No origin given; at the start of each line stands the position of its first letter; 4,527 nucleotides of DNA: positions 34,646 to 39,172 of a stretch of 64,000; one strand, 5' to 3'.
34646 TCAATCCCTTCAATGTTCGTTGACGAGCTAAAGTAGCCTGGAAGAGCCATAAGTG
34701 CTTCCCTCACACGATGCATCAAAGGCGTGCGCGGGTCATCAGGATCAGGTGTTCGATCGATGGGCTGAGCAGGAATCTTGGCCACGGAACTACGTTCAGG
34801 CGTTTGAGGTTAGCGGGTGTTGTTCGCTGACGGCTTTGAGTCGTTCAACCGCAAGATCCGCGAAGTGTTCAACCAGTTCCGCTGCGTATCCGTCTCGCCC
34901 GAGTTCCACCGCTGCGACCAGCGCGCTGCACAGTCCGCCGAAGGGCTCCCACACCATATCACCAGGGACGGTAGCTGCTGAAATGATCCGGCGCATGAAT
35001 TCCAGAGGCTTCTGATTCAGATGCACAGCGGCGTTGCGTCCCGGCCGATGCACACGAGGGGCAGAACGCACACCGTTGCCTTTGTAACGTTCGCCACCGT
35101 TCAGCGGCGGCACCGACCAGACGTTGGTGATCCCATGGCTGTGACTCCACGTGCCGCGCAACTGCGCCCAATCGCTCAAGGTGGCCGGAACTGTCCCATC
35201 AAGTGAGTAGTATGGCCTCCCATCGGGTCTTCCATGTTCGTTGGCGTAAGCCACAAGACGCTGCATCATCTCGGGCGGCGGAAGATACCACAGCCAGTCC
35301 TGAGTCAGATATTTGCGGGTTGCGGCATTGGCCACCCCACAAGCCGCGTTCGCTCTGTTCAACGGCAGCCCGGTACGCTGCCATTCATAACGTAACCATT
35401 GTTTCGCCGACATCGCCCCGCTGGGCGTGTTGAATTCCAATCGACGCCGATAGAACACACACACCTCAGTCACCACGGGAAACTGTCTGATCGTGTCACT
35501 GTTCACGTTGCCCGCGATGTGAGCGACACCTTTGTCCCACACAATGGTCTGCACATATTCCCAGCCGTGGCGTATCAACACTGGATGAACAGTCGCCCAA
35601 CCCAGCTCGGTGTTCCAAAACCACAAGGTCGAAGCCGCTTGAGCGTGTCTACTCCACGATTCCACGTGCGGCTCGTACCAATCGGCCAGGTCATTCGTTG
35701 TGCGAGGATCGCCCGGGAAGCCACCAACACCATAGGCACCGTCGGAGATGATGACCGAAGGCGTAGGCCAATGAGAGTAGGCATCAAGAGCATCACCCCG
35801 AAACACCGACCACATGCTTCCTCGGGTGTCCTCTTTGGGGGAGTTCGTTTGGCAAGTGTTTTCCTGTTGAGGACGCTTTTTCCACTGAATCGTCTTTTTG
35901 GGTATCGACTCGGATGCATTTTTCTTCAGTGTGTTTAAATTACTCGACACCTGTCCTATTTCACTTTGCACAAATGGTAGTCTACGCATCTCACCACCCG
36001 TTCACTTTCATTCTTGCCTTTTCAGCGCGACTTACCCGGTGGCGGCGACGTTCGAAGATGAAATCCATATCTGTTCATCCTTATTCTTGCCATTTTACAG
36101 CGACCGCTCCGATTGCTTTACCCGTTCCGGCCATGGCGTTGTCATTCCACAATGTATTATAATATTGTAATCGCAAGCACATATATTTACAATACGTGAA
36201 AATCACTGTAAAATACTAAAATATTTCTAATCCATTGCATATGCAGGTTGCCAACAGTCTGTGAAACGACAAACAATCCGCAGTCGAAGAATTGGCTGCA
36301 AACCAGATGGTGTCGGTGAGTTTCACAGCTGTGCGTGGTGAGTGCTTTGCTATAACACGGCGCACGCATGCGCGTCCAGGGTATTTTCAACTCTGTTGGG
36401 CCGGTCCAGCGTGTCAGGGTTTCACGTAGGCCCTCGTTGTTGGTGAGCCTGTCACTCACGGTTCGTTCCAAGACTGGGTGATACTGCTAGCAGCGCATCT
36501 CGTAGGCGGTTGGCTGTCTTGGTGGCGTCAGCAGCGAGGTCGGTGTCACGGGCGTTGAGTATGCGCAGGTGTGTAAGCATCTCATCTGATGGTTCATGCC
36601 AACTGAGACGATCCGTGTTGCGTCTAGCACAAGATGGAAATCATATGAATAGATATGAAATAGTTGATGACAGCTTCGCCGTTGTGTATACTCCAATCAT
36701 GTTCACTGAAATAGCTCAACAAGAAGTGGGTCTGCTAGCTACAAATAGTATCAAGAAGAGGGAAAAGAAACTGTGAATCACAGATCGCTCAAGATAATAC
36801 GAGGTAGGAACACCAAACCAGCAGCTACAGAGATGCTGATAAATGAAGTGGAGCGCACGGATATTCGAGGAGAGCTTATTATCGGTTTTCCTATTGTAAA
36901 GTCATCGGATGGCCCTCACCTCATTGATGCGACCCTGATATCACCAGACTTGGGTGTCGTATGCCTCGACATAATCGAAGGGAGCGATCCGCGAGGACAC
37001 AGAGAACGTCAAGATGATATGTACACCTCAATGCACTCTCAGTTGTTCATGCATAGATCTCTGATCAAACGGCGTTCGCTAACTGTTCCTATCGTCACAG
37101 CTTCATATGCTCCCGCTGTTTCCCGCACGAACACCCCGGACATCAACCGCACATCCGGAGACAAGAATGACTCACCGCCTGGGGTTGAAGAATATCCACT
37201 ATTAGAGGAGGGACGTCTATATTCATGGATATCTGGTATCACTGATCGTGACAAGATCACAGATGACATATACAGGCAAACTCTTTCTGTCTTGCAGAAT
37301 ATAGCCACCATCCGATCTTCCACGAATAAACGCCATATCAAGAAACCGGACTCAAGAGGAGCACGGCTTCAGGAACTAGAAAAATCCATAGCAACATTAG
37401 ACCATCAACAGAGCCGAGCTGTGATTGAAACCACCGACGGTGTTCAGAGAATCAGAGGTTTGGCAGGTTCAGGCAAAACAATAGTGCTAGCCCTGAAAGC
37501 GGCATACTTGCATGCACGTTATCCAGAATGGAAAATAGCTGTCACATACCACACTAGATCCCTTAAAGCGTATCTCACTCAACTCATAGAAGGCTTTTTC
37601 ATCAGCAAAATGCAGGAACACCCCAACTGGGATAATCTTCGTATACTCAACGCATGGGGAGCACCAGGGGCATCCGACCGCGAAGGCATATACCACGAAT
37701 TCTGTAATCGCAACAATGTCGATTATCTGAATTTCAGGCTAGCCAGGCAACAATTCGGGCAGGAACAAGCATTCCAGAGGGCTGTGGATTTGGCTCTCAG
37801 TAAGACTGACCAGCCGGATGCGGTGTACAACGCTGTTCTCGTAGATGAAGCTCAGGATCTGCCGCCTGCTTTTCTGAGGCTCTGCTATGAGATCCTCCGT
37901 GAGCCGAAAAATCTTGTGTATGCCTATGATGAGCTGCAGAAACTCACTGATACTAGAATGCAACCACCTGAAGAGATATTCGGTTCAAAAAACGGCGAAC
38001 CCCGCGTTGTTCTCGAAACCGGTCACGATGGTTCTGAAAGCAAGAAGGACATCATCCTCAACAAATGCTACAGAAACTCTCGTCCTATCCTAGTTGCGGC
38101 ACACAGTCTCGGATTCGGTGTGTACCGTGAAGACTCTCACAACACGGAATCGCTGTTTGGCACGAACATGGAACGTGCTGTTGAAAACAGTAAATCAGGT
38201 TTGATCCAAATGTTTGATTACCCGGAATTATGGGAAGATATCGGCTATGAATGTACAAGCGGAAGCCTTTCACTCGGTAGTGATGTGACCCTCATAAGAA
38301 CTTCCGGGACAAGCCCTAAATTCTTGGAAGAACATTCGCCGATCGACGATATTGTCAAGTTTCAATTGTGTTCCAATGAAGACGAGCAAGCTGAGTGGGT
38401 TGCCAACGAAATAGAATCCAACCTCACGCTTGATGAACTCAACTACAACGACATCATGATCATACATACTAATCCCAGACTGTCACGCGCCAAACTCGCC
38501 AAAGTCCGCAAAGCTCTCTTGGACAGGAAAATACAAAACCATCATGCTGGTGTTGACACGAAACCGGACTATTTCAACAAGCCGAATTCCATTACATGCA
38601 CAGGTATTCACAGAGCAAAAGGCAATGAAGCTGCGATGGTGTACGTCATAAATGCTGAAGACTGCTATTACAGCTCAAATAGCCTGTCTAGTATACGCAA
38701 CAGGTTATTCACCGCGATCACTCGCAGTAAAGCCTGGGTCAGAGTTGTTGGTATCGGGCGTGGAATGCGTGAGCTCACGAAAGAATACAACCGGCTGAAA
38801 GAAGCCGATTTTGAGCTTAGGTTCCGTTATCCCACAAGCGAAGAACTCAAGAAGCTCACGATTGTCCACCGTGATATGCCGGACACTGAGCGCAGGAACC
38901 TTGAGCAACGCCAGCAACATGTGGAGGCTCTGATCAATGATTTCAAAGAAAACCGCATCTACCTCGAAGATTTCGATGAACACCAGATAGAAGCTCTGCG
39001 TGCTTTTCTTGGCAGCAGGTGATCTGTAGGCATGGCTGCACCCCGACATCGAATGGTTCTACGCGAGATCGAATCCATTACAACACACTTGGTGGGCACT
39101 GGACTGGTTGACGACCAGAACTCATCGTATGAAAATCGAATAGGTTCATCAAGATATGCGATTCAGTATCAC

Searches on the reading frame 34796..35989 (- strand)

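Call 6: search_protein_families(library=pfam, proteins=[window:34796-35989:-], max_evalue=0.001)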
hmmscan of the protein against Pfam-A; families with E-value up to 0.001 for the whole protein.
window:34796-35989:- (397 aa): 1 family
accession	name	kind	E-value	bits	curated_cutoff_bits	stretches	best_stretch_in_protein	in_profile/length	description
PF01555.25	N6_N4_Mtase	-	6.3e-14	52.9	26.7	1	80-381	4-220/221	DNA methylase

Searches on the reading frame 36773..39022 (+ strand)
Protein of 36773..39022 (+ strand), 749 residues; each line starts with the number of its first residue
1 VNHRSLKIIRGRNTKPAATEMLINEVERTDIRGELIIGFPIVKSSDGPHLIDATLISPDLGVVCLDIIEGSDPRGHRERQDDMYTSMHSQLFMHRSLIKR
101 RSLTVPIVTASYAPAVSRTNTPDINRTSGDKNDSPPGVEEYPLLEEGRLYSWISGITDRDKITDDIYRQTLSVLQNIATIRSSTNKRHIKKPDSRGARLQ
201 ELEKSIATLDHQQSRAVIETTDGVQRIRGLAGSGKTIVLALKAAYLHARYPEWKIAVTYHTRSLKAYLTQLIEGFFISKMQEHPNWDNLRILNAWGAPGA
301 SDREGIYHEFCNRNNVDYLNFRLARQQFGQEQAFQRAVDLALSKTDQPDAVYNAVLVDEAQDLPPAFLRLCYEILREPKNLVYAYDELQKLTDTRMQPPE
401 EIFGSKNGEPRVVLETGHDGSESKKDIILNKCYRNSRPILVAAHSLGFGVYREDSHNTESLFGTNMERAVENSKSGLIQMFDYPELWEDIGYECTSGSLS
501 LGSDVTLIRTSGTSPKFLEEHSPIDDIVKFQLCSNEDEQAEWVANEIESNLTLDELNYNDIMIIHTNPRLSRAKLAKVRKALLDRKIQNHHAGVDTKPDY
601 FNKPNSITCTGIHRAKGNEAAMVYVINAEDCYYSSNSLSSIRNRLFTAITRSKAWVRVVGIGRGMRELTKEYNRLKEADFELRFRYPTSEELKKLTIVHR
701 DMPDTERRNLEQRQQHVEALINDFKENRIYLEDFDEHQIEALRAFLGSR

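Call 6: search_protein_families(library=pfam, proteins=[window:36773-39022:+], max_evalue=0.001)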
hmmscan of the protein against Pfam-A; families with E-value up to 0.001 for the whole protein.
window:36773-39022:+ (749 aa): 2 families
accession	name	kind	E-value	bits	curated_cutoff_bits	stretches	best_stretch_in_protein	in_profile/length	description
PF13538.12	UvrD_C_2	-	7.2e-10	39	27.4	1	608-659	3-52/52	UvrD-like helicase C-terminal domain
PF00580.27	UvrD-helicase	-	2.4e-06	27.9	23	0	349-389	210-250/271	UvrD/REP helicase N-terminal domain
